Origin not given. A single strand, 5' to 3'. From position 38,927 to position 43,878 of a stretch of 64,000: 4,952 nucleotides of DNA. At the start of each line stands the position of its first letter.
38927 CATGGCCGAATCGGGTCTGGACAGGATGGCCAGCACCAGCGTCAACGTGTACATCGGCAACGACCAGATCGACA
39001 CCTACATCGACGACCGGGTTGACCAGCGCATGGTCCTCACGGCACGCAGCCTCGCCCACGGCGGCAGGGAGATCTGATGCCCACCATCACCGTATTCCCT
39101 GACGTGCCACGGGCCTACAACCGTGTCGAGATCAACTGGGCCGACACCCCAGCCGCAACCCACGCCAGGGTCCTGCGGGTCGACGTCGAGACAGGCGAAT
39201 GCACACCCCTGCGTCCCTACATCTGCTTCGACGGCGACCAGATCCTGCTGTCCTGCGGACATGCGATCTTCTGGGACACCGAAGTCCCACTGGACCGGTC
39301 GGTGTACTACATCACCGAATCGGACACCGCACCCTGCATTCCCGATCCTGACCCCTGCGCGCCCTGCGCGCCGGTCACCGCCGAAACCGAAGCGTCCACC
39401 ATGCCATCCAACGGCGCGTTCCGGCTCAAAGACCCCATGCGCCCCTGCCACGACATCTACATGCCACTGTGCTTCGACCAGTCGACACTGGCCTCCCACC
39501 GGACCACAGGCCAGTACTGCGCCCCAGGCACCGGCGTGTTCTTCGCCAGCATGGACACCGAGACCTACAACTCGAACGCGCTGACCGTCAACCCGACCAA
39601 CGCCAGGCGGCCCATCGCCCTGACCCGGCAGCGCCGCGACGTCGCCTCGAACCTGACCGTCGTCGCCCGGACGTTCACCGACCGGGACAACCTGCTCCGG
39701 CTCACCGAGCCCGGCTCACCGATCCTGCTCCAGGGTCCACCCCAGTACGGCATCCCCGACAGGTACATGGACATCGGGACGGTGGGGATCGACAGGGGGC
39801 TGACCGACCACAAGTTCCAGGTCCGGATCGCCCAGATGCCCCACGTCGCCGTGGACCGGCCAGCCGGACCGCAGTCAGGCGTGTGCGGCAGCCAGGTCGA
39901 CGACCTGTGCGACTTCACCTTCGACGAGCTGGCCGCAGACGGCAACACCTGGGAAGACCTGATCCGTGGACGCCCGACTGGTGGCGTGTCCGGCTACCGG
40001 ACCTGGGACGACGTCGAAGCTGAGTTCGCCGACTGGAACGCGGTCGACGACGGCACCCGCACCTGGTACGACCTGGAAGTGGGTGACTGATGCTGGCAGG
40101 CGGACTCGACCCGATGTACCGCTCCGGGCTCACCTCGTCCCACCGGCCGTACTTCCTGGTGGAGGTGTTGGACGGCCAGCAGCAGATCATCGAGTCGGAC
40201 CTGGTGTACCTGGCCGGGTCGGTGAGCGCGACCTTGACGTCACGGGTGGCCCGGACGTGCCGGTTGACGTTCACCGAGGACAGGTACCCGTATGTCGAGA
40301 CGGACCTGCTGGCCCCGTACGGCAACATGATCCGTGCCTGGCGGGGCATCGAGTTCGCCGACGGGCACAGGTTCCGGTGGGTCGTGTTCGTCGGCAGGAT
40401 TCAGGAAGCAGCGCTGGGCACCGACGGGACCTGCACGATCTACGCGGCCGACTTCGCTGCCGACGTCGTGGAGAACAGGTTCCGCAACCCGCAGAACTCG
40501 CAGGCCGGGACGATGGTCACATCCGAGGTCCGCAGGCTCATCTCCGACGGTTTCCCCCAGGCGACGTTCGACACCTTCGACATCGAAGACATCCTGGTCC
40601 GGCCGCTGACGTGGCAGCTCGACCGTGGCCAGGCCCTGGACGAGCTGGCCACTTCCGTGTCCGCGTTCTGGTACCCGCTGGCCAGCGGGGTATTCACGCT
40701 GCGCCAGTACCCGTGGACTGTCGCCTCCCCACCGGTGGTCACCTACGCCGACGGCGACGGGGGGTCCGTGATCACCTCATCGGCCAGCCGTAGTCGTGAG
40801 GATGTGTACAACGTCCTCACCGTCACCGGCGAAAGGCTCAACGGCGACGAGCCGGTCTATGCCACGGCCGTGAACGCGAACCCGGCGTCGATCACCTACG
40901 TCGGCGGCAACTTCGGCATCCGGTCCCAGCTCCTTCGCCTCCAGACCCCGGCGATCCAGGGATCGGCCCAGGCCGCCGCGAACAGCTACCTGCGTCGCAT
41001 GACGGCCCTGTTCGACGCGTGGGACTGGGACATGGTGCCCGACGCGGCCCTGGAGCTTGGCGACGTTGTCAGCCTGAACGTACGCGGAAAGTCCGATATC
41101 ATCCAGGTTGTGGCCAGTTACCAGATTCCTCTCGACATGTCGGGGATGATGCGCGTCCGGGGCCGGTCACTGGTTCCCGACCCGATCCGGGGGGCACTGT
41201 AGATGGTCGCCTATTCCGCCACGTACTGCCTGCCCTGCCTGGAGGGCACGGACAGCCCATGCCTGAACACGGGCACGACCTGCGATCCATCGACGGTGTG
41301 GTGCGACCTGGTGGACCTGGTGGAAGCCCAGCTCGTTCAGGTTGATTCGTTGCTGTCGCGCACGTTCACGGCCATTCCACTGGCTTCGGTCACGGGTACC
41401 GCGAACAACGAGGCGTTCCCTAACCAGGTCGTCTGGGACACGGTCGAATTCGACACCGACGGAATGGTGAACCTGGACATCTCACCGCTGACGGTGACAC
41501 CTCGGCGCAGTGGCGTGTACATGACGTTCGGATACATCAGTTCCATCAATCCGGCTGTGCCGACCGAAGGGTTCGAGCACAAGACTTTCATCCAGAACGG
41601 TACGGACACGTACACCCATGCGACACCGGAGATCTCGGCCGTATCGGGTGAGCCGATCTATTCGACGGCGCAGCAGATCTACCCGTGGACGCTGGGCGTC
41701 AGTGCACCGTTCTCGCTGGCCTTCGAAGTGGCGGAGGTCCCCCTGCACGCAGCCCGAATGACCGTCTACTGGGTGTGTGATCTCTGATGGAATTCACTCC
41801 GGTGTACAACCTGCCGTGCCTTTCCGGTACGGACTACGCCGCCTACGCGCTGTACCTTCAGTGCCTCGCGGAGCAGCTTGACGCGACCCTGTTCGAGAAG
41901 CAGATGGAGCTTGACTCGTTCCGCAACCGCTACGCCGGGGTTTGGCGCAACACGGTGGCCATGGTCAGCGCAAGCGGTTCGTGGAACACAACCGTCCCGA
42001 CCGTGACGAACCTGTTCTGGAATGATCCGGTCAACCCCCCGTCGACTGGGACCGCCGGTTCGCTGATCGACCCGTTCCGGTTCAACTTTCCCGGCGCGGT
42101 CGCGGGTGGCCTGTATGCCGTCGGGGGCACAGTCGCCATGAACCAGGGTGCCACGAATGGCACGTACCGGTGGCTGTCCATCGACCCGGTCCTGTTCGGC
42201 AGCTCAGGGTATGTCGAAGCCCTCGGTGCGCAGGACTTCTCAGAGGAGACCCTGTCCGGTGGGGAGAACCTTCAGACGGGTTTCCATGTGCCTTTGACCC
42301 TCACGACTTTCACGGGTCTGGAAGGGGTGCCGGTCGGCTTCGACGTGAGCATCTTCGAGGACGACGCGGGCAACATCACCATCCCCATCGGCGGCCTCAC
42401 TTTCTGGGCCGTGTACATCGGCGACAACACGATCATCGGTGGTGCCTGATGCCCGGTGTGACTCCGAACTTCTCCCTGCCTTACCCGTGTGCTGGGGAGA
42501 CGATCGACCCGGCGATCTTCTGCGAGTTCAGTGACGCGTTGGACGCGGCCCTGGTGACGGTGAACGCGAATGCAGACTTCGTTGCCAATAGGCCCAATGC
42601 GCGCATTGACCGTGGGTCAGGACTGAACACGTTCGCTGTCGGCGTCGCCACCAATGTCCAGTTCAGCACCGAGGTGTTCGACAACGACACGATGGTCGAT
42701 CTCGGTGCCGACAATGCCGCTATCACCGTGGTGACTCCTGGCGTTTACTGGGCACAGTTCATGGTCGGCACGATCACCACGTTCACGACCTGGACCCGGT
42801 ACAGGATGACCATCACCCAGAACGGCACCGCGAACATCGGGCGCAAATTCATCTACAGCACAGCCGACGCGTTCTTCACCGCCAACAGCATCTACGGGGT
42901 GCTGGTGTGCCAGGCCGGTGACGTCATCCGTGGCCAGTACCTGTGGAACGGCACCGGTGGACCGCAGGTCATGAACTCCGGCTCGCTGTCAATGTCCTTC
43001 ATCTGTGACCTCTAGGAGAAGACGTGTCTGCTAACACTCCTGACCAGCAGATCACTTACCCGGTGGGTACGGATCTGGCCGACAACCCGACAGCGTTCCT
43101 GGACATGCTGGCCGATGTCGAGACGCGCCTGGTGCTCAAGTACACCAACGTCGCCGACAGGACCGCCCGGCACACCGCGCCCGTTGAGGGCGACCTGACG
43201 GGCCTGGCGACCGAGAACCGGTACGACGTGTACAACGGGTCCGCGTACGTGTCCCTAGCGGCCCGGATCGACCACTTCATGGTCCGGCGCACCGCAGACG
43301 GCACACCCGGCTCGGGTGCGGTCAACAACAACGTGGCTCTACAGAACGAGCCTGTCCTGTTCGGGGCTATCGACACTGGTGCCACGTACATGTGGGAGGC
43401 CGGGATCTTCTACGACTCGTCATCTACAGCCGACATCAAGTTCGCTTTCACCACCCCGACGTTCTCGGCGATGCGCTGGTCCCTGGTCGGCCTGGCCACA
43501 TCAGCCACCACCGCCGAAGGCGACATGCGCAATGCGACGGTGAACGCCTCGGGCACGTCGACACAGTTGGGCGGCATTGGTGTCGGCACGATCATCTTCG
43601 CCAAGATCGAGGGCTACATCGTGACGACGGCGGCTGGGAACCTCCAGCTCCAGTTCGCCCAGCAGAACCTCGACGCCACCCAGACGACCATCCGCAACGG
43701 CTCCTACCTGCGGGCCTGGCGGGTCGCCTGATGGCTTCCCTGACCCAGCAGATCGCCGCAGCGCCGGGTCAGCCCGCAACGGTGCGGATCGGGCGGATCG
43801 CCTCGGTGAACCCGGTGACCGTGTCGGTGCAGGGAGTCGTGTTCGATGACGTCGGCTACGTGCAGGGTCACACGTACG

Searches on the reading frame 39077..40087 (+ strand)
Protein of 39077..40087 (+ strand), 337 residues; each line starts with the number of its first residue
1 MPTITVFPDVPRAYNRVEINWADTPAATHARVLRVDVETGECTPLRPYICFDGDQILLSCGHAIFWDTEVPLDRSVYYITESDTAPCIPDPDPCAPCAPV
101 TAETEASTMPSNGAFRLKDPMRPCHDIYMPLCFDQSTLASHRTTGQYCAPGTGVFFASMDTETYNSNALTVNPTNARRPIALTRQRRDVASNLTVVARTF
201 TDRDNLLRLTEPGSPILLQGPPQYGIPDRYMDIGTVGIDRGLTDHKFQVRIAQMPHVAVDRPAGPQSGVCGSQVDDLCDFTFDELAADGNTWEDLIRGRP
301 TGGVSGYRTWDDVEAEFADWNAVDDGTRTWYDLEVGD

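Call 21: search_protein_families(library=phrogs, proteins=[window:39077-40087:+], max_evalue=0.001)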
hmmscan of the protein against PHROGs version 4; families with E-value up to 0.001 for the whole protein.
window:39077-40087:+ (337 aa): 1 family
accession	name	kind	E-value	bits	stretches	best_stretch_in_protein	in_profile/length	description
phrog_16363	-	unknown function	5.1e-20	72.3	1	177-296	631-753/757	-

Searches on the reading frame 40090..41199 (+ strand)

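Call 21: search_protein_families(library=phrogs, proteins=[window:40090-41199:+], max_evalue=0.001)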
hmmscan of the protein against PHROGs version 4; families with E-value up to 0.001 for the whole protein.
window:40090-41199:+ (370 aa): 1 family
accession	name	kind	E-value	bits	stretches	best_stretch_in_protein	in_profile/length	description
phrog_1887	-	tail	9.2e-41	141.5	1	13-359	295-653/670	tail protein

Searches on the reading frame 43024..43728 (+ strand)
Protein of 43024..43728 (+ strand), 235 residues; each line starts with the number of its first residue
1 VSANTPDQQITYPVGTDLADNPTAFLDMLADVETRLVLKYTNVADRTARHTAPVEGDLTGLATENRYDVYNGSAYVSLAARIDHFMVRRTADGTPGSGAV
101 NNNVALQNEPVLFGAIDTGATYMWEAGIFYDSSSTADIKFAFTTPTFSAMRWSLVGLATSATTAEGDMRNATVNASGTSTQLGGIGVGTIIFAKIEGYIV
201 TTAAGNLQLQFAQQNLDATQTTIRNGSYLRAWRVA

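Call 69: search_protein_families(library=pfam, proteins=[window:43024-43728:+], max_evalue=0.01)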
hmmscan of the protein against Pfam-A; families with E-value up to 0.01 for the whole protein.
window:43024-43728:+ (235 aa): 0 families

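Call 70: search_protein_families(library=phrogs, proteins=[window:43024-43728:+], max_evalue=0.001)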
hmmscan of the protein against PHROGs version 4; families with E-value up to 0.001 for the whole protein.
window:43024-43728:+ (235 aa): 2 families
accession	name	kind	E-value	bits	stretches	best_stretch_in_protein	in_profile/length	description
phrog_16452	-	unknown function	3.4e-09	37.5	1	7-82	8-83/202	-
phrog_24062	-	unknown function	3.8e-06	28.3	1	100-234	33-179/182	-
